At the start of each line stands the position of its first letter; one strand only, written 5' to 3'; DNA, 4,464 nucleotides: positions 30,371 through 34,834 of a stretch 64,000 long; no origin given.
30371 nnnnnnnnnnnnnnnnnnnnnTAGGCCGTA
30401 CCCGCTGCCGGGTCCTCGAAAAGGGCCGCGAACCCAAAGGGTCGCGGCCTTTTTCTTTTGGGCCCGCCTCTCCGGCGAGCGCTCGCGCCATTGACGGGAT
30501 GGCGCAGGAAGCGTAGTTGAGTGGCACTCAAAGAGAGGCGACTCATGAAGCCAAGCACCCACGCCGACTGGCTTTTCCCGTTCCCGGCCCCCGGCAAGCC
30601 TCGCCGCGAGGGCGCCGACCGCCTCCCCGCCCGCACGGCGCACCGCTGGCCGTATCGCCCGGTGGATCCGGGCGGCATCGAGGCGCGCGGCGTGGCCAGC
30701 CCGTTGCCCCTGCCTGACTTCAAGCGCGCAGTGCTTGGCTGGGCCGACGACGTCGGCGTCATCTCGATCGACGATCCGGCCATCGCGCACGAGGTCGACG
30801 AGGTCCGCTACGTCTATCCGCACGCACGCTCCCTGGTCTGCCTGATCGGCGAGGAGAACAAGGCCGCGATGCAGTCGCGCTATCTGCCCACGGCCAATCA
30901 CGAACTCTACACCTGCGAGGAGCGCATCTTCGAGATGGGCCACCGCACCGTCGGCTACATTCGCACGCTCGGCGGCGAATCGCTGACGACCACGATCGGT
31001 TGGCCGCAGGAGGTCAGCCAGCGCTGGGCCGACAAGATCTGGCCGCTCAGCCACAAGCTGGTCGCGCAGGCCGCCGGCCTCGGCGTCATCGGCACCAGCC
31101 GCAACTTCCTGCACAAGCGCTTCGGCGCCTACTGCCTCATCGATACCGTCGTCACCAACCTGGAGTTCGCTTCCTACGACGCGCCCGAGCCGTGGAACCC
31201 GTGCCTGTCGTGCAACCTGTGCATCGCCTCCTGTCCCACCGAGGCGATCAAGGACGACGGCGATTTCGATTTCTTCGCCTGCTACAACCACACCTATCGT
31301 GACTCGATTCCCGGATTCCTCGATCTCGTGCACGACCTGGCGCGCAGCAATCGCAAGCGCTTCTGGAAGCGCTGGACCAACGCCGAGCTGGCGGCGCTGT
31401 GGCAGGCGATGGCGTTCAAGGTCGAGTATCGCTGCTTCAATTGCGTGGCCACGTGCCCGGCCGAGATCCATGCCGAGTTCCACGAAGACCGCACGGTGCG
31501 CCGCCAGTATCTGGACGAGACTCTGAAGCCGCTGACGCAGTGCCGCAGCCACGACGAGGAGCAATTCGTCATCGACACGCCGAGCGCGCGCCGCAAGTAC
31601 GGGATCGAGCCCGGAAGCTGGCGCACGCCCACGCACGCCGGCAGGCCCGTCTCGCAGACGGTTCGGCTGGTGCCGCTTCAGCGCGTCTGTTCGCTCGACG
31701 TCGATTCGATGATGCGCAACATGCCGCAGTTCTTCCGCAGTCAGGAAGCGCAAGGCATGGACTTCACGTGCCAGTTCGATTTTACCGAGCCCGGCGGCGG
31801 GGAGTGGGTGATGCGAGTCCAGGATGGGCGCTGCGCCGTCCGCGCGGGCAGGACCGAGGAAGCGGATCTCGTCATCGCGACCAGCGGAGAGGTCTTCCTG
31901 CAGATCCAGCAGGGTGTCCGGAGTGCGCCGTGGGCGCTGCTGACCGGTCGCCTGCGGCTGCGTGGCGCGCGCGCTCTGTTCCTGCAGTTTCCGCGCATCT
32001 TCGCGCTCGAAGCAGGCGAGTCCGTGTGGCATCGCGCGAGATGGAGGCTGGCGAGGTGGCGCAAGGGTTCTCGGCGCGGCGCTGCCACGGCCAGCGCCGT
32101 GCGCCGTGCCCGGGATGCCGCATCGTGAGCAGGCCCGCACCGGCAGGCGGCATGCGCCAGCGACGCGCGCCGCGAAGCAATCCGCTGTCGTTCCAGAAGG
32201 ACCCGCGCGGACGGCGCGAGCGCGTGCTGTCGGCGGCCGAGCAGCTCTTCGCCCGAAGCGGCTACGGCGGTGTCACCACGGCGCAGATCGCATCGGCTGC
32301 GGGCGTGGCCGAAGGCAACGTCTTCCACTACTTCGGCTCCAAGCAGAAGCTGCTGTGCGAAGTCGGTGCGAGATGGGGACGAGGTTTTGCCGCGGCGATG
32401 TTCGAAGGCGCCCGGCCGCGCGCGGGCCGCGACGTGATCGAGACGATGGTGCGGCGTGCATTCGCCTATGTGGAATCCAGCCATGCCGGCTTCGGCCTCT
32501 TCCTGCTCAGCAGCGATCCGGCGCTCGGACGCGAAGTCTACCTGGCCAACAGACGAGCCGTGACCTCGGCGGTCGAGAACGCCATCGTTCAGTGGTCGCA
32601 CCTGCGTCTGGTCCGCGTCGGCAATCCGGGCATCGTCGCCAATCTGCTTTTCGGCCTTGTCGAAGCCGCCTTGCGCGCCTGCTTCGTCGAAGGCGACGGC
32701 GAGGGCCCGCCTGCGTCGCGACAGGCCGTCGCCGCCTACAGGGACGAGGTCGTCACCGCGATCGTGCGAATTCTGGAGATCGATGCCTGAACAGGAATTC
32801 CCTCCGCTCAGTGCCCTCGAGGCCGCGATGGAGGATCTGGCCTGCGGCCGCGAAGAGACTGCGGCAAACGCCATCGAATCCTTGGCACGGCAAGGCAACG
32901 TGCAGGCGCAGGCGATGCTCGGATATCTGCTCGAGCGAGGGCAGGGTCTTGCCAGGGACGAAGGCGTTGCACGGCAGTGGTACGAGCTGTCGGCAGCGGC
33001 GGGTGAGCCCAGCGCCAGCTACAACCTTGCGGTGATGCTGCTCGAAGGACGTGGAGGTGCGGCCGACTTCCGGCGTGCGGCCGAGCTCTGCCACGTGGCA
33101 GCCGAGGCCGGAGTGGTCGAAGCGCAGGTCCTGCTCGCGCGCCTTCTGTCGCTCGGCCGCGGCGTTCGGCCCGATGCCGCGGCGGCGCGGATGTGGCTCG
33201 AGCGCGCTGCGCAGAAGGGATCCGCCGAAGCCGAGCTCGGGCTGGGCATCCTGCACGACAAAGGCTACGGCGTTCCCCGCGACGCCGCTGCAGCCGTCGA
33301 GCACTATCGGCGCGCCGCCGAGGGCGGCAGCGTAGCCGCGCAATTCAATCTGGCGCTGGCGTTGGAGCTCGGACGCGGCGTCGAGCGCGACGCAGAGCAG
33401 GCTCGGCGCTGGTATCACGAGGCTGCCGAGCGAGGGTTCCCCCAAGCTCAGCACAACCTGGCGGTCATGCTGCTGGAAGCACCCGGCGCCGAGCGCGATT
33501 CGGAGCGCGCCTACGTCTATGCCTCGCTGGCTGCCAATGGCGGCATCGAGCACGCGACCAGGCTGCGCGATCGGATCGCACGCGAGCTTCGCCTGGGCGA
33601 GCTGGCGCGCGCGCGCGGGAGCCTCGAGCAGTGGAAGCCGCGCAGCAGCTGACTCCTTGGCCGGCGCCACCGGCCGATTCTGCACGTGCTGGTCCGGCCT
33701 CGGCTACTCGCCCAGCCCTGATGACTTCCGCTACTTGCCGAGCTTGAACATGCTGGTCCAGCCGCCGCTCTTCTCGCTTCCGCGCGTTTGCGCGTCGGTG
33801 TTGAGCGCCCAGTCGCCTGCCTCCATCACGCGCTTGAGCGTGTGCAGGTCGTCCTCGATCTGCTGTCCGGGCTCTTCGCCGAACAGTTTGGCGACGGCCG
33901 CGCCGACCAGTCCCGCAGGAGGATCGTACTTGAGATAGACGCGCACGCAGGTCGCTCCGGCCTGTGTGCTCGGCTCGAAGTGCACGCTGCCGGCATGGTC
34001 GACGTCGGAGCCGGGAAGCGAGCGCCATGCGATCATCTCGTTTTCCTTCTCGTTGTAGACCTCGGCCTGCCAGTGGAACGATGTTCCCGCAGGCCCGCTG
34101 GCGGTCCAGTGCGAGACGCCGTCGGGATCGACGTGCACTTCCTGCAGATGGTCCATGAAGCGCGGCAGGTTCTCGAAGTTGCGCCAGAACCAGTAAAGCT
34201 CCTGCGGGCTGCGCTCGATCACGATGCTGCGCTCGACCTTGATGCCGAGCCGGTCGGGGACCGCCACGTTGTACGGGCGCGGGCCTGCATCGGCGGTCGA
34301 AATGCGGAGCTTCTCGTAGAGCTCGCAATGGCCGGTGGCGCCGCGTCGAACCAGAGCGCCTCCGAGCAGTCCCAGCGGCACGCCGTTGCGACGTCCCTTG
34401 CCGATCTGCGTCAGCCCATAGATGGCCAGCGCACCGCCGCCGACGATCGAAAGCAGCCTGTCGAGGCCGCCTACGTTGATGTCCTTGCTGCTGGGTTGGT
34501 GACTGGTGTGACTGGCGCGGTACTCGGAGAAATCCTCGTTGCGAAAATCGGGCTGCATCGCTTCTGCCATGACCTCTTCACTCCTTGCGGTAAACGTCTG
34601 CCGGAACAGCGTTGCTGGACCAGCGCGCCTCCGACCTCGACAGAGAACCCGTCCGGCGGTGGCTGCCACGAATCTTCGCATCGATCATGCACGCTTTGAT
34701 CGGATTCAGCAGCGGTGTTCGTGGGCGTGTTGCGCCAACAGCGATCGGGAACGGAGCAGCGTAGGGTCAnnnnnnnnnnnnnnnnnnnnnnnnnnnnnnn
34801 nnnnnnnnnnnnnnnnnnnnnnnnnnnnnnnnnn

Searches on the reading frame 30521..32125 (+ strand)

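Call 87: search_protein_families(library=pfam, proteins=[window:30521-32125:+], max_evalue=0.00001)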
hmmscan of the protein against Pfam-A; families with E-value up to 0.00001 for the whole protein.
window:30521-32125:+ (535 aa): 2 families
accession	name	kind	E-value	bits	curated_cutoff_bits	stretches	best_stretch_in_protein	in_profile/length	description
PF02036.22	SCP2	-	1.5e-07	32.1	21.3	1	414-494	20-100/101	SCP-2 sterol transfer family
PF13187.11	Fer4_9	-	4.7e-06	27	27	0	228-243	2-17/52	4Fe-4S dicluster domain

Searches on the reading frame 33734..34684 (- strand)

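Call 87: search_protein_families(library=pfam, proteins=[window:33734-34684:-], max_evalue=0.00001)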
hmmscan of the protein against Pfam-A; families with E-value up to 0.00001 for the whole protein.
window:33734-34684:- (317 aa): 3 families
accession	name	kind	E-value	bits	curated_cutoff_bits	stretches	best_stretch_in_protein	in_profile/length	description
PF03364.25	Polyketide_cyc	-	1.7e-14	54.6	23.4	1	156-278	1-123/126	Polyketide cyclase / dehydrase and lipid transport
PF10604.15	Polyketide_cyc2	-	2.6e-11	44.4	27.4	1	148-288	2-142/142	Polyketide cyclase / dehydrase and lipid transport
PF11127.14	YgaP-like_TM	-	7.7e-11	42.4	25.3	1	69-131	3-63/66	Inner membrane protein YgaP-like, transmembrane domain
